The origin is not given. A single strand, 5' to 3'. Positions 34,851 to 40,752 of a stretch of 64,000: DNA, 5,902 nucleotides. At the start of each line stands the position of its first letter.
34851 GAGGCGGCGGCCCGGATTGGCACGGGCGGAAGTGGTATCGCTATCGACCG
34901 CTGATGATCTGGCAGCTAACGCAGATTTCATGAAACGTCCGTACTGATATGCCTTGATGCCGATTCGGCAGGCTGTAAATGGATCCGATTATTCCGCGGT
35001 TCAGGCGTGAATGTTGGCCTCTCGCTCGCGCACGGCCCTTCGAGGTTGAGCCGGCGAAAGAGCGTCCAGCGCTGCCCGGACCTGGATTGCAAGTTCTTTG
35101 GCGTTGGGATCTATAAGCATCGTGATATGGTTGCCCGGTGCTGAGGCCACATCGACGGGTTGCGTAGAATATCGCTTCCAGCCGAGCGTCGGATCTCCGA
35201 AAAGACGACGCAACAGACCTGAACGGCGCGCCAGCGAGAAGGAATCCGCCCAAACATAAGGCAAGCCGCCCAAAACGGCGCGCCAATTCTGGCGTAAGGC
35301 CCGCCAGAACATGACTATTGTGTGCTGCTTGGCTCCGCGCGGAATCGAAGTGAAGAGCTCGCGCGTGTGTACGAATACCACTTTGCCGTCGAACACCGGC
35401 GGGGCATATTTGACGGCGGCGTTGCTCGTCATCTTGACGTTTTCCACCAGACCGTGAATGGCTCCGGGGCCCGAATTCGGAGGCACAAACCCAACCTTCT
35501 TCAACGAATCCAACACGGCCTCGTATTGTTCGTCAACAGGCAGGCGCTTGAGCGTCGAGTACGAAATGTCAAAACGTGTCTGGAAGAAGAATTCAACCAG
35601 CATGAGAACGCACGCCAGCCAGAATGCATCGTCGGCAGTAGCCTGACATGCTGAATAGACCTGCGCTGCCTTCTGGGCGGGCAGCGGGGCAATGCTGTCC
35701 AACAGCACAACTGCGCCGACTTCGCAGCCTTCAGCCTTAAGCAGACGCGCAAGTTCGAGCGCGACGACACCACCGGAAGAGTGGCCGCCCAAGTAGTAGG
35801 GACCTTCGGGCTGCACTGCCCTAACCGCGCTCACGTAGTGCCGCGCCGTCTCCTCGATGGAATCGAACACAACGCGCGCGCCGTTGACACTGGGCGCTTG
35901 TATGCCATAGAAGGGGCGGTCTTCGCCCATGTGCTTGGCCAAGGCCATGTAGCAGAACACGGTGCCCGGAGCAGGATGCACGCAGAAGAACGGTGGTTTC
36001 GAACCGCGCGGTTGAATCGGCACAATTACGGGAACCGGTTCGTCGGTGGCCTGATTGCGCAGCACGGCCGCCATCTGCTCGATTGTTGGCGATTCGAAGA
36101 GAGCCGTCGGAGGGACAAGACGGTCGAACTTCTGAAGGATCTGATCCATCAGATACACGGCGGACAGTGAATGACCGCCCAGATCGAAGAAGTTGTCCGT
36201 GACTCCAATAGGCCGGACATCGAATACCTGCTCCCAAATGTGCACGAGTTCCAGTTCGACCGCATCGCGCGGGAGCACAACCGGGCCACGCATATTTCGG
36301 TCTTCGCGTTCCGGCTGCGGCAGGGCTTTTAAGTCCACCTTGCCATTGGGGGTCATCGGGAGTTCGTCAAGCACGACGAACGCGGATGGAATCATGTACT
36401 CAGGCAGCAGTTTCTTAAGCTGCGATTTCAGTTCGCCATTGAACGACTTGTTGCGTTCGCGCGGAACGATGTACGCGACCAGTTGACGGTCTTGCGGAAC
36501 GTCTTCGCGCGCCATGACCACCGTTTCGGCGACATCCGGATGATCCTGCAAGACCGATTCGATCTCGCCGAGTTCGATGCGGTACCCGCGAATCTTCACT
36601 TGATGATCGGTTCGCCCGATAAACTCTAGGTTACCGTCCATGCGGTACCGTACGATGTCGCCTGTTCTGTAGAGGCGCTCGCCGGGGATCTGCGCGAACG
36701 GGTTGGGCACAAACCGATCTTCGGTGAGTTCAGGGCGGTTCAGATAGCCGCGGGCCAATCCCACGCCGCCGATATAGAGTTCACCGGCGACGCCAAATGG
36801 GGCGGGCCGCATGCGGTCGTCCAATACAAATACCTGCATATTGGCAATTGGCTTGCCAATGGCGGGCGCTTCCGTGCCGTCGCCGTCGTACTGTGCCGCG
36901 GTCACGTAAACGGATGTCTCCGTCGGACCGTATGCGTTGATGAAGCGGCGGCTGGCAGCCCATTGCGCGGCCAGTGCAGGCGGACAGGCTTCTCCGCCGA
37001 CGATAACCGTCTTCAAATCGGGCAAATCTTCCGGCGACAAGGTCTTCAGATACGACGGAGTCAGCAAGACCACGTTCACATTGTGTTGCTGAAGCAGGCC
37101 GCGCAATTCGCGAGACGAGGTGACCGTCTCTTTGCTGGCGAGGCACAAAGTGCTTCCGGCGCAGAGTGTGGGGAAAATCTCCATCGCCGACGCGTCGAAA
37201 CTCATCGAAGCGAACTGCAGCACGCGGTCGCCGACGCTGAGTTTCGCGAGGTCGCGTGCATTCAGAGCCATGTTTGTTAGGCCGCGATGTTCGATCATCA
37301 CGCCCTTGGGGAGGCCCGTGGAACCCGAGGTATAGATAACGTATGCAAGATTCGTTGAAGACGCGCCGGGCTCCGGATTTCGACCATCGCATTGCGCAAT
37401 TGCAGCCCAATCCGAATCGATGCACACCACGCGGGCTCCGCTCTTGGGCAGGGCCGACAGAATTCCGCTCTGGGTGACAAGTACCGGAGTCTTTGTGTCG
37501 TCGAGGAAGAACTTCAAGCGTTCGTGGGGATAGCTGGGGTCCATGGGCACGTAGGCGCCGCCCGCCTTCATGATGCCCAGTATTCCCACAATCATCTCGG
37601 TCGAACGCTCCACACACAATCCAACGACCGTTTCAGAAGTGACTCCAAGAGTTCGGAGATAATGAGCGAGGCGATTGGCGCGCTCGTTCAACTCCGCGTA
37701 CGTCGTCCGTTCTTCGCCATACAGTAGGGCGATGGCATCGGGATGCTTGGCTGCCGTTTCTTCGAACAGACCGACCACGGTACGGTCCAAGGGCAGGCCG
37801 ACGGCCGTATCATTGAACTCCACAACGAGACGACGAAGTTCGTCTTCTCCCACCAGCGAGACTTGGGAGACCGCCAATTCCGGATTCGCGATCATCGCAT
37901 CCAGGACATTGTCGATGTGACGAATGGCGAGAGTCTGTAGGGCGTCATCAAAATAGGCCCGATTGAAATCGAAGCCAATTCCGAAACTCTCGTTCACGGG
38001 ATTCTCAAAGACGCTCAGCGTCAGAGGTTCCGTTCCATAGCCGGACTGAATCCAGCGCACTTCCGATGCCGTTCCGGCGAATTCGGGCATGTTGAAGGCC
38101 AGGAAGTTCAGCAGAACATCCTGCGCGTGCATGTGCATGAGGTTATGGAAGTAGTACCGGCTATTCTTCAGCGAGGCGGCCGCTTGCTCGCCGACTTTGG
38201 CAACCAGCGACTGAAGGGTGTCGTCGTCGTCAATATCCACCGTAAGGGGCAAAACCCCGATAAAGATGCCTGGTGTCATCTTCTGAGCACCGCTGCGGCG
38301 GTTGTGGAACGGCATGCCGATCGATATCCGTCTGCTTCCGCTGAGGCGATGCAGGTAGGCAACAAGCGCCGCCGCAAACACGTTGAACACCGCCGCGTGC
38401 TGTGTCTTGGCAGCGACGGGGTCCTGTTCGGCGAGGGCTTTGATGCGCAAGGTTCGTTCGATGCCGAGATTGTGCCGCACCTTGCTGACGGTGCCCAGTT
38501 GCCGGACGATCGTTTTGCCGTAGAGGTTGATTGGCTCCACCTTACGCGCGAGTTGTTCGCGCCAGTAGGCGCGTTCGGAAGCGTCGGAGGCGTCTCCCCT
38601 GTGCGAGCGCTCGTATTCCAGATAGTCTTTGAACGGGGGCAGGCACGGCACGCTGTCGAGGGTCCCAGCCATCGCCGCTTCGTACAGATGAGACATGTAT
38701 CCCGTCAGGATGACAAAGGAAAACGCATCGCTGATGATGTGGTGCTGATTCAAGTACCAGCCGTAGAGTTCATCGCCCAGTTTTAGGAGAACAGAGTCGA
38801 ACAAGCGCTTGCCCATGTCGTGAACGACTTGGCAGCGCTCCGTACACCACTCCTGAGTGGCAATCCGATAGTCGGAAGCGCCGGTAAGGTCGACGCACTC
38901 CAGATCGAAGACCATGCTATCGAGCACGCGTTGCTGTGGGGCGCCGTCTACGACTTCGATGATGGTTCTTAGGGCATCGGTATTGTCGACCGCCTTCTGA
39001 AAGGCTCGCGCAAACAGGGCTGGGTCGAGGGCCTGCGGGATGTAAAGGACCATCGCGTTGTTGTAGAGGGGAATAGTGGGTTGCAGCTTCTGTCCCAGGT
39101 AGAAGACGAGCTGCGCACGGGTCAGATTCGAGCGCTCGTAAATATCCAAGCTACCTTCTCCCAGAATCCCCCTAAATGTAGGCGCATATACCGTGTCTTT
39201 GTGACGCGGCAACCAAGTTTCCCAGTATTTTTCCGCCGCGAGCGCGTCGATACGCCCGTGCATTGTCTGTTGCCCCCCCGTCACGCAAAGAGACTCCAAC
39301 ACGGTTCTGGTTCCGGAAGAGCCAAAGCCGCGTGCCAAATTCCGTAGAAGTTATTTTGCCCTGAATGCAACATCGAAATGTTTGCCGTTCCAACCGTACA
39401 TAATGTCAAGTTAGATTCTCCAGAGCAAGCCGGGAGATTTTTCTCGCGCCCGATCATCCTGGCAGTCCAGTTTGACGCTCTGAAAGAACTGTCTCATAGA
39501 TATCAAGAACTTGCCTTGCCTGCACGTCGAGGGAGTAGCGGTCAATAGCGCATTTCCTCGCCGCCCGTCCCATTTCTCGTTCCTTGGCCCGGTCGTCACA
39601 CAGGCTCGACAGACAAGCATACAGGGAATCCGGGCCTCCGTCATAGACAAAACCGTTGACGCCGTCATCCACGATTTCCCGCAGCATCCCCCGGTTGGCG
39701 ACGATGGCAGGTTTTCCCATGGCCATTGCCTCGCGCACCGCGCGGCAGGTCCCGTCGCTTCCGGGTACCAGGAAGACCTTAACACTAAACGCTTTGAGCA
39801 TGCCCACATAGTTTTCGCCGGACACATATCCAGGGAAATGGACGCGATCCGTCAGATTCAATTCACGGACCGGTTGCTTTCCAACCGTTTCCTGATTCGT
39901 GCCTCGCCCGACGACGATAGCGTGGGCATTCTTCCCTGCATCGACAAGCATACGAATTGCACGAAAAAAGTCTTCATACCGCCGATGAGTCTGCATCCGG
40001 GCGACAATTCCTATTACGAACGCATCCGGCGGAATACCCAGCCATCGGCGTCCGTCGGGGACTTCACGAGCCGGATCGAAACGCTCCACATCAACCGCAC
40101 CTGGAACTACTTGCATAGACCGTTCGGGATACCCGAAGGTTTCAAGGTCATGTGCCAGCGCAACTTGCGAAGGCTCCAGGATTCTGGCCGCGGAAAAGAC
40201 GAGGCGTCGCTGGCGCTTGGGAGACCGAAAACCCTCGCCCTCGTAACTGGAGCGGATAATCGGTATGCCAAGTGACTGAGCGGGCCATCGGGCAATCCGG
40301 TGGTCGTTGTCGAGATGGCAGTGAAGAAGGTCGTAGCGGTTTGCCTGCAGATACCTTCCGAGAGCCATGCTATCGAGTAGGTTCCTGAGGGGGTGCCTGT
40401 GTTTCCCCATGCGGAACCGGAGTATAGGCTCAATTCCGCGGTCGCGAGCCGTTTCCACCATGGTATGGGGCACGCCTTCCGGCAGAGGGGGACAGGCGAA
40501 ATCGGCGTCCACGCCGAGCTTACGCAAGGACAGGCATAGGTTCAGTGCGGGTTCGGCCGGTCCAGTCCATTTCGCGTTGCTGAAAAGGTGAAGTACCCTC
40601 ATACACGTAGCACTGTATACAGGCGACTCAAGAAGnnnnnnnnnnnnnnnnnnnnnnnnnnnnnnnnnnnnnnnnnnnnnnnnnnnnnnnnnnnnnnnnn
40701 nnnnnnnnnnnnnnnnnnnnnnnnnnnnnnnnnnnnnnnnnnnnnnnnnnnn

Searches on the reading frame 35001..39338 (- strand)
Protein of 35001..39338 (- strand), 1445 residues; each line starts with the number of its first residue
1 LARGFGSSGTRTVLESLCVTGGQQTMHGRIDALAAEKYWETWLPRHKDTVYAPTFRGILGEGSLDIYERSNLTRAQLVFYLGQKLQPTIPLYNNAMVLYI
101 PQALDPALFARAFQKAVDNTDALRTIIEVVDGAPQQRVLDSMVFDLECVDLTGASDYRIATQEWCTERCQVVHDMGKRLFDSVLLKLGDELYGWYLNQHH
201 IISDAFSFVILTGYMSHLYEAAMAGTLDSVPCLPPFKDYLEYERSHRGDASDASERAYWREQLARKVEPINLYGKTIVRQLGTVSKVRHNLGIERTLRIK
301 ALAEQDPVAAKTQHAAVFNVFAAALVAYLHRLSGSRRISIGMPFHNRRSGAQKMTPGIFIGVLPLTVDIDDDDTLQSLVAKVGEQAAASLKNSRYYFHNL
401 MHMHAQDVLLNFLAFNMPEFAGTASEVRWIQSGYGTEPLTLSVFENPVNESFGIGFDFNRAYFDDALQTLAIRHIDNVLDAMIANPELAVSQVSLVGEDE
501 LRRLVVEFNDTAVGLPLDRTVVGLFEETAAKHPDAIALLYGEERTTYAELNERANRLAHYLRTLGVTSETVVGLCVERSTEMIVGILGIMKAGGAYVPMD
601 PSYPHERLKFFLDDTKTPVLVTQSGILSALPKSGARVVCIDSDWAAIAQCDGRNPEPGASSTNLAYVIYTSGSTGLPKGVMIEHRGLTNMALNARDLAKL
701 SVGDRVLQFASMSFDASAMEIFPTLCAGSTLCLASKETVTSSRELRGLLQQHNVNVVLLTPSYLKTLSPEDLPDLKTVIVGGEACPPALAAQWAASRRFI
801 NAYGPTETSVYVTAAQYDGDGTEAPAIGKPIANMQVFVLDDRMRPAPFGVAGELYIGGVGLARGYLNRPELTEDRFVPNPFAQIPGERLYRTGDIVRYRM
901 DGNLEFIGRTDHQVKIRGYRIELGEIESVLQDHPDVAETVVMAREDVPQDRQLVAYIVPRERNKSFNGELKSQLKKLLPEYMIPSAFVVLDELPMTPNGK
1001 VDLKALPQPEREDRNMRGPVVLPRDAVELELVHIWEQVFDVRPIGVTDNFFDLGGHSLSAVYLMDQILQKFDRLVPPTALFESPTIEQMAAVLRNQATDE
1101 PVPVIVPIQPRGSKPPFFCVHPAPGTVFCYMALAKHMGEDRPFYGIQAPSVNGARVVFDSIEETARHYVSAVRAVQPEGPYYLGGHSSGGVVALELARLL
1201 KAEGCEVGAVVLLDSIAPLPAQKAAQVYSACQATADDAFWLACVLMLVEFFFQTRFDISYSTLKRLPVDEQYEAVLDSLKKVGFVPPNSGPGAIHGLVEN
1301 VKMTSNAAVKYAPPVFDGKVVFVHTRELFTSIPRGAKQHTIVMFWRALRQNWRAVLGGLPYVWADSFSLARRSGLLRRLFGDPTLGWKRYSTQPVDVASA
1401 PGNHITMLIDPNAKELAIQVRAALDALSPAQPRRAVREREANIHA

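Call 90: search_protein_families(library=pfam, proteins=[window:35001-39338:-], max_evalue=0.00001)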
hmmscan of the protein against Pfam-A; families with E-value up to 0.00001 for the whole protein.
window:35001-39338:- (1445 aa): 5 families
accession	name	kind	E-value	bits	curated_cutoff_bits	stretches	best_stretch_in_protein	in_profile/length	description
PF00501.34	AMP-binding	-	4.3e-91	306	29.9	1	525-866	1-384/384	AMP-binding enzyme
PF00668.25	Condensation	-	3.1e-58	198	30.6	1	71-504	6-455/456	Condensation domain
PF00975.26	Thioesterase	-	7.3e-24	85.7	26.4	1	1116-1220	2-107/226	Thioesterase domain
PF13193.12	AMP-binding_C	-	1.6e-14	55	24.5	1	925-1000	1-76/76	AMP-binding enzyme C-terminal domain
PF00550.31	PP-binding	-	2.4e-13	50.6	20.8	1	1031-1092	3-66/67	Phosphopantetheine attachment site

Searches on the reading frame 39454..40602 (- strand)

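Call 89: search_protein_families(library=pfam, proteins=[window:39454-40602:-], max_evalue=0.00001)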
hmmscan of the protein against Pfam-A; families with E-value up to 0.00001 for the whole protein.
window:39454-40602:- (382 aa): 4 families
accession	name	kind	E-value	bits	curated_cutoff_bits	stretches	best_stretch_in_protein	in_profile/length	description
PF00534.26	Glycos_transf_1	-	1.3e-24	87.1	26.4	1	188-350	9-171/172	Glycosyl transferases group 1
PF13692.12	Glyco_trans_1_4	-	3e-19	70.1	27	1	195-337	2-142/142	Glycosyl transferases group 1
PF13439.12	Glyco_transf_4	-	1.9e-12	48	28.5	1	19-174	8-170/170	Glycosyltransferase Family 4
PF13579.12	Glyco_trans_4_4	-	9.7e-11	42.7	29.7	1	13-167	1-156/158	Glycosyl transferase 4-like domain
